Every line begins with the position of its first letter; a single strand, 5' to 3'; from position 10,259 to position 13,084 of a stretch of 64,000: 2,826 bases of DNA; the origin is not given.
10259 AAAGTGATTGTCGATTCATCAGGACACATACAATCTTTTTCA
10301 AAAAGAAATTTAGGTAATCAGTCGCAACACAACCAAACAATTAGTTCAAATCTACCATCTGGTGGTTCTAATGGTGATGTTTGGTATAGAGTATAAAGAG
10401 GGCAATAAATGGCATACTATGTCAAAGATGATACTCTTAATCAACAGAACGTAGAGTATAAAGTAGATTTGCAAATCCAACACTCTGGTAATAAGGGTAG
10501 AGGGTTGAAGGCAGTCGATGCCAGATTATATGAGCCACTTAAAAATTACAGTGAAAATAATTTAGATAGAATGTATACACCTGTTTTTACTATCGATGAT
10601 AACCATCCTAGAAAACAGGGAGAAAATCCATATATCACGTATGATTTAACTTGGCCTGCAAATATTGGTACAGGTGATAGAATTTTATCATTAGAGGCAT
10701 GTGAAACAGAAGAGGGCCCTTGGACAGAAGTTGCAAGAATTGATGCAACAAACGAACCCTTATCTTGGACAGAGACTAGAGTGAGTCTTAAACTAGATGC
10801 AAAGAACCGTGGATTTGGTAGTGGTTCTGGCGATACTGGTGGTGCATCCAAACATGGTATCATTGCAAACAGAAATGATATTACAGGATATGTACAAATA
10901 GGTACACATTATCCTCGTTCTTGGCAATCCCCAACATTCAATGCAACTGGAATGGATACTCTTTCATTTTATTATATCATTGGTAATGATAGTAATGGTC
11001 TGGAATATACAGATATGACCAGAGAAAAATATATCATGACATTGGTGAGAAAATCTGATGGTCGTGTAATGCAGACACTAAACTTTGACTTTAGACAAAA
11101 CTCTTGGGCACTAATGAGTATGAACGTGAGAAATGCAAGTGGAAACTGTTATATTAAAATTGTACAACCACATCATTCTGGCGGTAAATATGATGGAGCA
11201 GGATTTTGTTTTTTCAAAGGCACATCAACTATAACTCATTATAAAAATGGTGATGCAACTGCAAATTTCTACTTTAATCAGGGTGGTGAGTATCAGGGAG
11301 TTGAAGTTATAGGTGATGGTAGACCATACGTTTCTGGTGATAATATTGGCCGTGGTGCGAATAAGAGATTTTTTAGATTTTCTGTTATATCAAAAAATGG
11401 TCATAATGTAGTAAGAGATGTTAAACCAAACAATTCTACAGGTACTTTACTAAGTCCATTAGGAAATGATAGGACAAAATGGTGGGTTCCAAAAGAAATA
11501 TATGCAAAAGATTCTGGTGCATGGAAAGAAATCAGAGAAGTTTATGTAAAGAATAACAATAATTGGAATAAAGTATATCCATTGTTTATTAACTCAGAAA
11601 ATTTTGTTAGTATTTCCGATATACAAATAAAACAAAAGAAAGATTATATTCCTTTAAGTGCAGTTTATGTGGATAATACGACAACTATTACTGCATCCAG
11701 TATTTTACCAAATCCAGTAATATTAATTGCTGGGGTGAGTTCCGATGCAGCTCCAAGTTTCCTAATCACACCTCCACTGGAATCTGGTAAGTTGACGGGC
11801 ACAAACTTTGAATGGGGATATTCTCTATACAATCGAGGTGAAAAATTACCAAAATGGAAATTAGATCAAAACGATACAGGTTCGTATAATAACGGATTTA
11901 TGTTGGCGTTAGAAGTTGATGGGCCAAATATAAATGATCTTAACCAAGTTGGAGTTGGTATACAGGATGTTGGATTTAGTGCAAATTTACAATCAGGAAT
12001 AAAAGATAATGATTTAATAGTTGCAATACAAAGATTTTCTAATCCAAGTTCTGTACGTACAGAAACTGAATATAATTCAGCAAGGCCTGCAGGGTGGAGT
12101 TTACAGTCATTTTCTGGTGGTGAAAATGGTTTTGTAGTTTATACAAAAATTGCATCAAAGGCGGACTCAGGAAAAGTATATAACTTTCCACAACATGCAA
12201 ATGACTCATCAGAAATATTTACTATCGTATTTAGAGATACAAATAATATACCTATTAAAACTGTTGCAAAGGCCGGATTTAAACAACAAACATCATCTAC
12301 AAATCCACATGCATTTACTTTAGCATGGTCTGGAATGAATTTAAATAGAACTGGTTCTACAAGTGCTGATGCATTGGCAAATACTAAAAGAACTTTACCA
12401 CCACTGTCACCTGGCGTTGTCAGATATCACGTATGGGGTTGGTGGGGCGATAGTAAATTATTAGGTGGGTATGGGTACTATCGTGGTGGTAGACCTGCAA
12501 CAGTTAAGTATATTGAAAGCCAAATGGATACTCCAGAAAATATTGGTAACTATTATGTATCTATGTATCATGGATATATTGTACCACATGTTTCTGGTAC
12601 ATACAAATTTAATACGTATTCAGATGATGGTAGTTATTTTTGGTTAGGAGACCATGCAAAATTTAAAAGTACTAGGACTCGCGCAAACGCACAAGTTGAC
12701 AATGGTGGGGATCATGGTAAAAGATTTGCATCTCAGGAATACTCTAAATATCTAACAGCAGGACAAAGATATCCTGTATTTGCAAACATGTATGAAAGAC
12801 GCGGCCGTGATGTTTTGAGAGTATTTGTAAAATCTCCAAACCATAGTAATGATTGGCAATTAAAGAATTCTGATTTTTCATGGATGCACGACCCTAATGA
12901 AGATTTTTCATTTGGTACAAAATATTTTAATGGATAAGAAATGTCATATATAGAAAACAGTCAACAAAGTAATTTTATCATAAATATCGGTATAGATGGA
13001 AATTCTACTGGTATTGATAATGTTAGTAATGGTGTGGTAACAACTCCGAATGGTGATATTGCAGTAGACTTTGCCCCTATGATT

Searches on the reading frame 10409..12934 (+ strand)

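Call 11: search_protein_families(library=phrogs, proteins=[window:10409-12934:+], max_evalue=0.001)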
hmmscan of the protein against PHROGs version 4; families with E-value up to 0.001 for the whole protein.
window:10409-12934:+ (842 aa): 1 family
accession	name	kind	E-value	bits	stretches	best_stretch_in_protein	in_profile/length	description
phrog_36019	-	unknown function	4.7e-05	24.2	1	362-392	15-45/229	-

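Call 60: search_protein_families(library=pfam, proteins=[window:10409-12934:+], max_evalue=0.01)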
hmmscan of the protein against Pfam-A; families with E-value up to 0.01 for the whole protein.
window:10409-12934:+ (842 aa): 2 families
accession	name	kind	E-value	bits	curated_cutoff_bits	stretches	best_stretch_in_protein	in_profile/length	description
PF10528.15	GLEYA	-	7.1e-13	49.1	26.2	1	717-799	2-81/91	GLEYA domain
PF07691.17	PA14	-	3.6e-07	30.5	24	1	713-800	43-124/147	PA14 domain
